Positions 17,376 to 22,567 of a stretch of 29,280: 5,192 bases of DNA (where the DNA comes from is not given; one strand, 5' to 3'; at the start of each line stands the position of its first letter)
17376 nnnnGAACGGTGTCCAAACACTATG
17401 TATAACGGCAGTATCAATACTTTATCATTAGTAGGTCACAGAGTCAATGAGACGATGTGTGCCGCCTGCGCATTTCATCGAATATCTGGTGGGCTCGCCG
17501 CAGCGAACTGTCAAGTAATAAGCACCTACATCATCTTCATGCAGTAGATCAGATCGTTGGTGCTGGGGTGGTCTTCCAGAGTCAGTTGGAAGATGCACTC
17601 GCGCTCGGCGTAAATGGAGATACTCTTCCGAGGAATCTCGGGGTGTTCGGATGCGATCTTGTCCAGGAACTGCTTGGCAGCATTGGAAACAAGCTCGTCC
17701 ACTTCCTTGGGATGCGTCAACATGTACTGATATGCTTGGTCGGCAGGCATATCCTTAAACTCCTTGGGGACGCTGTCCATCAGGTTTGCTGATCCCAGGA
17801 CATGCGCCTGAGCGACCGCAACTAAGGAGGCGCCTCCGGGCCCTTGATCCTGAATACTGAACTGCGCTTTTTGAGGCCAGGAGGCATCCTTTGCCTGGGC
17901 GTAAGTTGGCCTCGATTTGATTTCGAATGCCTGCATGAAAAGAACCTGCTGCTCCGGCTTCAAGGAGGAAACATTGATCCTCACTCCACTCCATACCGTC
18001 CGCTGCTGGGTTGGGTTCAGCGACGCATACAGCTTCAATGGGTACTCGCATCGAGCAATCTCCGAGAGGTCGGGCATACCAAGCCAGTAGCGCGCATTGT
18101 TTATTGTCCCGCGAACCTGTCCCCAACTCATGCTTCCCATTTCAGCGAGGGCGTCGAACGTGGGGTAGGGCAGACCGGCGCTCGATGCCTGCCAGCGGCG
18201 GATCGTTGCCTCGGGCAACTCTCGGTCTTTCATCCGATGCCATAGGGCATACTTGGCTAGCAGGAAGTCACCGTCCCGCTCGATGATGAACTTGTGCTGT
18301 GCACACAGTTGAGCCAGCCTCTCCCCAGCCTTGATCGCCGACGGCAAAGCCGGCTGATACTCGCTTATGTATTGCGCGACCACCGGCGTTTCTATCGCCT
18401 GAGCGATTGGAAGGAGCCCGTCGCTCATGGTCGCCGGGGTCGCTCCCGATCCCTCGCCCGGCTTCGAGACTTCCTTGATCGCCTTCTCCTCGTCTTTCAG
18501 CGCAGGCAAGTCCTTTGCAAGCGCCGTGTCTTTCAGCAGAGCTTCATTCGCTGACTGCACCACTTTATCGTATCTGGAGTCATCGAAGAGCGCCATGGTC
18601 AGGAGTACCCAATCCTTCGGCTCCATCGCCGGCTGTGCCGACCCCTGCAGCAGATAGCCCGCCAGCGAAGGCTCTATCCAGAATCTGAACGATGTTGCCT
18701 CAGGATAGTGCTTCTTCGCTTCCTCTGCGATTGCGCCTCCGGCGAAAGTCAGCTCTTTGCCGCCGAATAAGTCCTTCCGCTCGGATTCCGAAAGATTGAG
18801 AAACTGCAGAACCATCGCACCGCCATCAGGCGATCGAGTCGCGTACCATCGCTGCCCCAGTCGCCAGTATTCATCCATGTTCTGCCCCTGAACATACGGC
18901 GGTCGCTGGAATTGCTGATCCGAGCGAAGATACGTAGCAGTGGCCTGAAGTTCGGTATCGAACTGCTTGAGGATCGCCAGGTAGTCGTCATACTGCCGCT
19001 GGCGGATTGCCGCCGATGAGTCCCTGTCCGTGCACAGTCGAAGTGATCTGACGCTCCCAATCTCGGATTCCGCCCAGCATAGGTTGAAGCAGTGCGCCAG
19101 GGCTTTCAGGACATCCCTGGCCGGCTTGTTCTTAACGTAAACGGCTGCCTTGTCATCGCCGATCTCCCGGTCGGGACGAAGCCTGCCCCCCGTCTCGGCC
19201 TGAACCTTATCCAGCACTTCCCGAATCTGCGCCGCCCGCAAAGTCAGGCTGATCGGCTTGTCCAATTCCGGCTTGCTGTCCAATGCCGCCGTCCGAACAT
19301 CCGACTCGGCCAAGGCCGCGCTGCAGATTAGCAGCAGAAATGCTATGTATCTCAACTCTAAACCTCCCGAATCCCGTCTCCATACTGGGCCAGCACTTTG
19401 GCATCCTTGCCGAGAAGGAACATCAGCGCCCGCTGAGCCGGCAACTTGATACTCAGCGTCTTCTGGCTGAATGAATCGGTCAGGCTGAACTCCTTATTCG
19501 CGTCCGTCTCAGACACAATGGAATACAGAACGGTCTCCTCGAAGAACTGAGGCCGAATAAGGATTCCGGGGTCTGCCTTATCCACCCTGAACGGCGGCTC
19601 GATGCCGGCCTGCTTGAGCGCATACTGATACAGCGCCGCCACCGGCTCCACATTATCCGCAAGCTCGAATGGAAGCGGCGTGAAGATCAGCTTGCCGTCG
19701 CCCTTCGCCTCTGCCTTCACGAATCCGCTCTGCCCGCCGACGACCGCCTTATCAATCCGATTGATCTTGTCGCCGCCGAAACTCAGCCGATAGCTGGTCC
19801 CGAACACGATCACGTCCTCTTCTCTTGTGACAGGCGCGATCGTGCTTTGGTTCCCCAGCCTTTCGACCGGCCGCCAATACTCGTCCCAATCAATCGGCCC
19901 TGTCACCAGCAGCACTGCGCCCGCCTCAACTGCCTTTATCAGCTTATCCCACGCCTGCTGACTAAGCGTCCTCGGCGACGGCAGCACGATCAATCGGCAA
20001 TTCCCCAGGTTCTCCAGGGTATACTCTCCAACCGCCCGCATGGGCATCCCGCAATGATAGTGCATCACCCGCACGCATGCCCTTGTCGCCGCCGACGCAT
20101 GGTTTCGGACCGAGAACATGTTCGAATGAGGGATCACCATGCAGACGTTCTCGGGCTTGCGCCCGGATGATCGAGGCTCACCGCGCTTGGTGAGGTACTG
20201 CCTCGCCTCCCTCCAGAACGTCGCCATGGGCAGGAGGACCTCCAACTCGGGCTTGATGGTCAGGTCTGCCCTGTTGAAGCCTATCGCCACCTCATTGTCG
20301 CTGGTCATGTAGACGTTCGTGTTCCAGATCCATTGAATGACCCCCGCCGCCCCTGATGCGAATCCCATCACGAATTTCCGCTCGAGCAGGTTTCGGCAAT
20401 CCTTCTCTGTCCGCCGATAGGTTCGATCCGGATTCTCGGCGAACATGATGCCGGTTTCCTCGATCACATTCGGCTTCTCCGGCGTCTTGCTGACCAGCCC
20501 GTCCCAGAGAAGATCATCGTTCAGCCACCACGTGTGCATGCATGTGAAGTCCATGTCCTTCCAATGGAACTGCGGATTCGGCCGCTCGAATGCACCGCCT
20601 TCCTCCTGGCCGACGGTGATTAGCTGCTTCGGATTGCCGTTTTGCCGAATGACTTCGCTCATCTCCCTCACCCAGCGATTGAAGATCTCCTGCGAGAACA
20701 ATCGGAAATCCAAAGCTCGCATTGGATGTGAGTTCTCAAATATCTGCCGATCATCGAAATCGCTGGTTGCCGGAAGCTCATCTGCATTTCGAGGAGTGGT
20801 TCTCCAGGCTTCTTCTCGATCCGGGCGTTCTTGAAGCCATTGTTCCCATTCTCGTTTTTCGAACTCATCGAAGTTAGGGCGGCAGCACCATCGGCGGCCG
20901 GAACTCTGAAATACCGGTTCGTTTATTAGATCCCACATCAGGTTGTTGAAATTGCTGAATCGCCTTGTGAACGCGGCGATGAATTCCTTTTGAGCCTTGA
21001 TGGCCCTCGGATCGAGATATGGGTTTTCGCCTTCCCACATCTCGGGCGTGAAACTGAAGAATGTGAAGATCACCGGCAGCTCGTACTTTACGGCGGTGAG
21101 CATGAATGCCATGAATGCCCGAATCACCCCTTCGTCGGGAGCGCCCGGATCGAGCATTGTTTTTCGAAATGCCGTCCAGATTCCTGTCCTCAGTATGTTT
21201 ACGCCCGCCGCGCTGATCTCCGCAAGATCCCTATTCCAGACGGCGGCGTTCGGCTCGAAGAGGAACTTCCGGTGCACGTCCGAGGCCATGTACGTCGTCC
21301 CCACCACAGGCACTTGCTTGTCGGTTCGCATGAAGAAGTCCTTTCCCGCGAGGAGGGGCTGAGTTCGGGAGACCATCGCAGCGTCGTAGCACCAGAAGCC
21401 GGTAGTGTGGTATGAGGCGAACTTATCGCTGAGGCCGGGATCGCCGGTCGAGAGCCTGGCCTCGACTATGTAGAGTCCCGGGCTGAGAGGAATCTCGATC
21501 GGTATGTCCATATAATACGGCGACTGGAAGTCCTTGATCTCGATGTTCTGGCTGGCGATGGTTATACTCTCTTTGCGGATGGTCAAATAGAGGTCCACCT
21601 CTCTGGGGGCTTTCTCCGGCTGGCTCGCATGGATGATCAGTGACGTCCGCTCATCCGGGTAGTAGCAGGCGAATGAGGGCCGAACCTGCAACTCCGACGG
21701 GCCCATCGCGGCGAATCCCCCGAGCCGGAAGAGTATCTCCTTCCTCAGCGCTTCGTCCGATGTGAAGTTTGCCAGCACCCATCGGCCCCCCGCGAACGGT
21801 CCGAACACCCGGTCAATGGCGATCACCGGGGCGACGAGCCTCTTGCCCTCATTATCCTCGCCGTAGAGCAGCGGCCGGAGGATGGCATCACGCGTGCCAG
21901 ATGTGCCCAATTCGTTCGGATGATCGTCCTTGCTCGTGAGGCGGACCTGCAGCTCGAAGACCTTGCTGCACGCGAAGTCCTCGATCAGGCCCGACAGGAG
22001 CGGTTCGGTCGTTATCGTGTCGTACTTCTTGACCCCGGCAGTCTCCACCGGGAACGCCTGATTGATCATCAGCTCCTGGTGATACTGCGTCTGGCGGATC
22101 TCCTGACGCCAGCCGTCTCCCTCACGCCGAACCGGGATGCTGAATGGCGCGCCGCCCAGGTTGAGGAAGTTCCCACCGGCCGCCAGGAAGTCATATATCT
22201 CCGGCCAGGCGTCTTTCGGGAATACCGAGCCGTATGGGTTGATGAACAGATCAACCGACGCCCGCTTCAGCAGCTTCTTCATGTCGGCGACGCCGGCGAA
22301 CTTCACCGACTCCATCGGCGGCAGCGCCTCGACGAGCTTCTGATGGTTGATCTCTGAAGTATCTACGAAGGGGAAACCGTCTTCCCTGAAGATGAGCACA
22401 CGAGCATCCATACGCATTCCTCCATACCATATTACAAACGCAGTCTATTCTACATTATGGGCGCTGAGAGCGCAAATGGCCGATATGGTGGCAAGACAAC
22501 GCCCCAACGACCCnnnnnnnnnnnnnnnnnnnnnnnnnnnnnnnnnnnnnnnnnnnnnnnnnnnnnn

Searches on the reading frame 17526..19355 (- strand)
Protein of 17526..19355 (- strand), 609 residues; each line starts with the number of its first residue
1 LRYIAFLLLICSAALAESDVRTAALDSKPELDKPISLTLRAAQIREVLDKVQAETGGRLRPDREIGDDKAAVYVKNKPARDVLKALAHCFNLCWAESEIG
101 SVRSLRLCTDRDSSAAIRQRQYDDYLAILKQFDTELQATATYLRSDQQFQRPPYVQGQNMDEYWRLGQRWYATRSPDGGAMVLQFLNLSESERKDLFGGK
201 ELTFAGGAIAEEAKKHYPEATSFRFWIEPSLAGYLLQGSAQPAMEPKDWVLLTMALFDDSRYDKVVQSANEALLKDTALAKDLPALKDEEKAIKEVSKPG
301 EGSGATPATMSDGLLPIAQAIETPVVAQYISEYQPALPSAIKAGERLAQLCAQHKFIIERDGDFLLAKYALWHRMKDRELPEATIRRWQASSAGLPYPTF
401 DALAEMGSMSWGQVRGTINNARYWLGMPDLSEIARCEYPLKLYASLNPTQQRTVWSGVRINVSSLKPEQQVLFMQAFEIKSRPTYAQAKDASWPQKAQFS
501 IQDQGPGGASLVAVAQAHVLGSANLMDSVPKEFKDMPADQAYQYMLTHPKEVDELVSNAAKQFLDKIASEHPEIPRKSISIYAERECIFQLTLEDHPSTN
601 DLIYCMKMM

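Call 56: search_protein_families(library=pfam, proteins=[window:17526-19355:-], max_evalue=0.001)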
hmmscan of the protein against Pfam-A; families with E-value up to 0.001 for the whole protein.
window:17526-19355:- (609 aa): 0 families

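Call 69: search_protein_families(library=ncbifam, proteins=[window:17526-19355:-], max_evalue=0.01)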
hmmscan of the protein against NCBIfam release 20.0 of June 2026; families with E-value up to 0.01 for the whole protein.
window:17526-19355:- (609 aa): 0 families

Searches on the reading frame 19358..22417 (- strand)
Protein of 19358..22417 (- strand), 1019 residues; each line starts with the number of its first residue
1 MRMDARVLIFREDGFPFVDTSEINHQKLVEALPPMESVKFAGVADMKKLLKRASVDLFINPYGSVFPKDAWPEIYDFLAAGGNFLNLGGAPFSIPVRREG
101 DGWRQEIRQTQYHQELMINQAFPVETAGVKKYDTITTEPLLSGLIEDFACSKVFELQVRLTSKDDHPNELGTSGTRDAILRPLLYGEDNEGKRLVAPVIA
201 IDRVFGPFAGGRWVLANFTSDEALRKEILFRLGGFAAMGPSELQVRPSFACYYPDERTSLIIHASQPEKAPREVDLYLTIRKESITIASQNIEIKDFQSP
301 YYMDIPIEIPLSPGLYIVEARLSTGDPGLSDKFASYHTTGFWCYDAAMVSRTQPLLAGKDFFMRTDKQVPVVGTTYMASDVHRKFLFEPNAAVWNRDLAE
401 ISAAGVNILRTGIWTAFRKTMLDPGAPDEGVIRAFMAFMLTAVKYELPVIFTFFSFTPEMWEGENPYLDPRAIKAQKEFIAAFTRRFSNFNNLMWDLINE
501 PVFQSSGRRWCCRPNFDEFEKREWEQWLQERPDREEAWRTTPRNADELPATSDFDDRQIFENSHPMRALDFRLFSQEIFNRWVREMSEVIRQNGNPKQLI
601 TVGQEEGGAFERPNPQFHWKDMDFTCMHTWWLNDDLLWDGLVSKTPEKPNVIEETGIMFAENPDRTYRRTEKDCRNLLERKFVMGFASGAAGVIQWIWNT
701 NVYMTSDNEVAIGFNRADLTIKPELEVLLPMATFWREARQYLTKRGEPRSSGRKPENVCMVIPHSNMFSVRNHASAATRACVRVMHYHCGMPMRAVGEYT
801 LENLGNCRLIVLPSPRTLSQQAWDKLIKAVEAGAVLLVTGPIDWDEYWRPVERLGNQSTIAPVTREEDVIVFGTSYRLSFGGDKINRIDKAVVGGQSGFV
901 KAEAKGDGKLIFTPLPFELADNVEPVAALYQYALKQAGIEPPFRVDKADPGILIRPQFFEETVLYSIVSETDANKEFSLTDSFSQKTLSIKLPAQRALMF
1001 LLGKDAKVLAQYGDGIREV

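Call 56: search_protein_families(library=pfam, proteins=[window:19358-22417:-], max_evalue=0.001)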
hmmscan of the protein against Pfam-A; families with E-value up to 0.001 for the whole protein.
window:19358-22417:- (1019 aa): 1 family
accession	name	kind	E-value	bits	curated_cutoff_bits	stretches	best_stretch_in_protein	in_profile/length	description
PF00150.24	Cellulase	-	0.00012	22.1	23.5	1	395-607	24-170/272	Cellulase (glycosyl hydrolase family 5)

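Call 69: search_protein_families(library=ncbifam, proteins=[window:19358-22417:-], max_evalue=0.01)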
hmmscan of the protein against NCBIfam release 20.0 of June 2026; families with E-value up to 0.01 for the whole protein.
window:19358-22417:- (1019 aa): 0 families
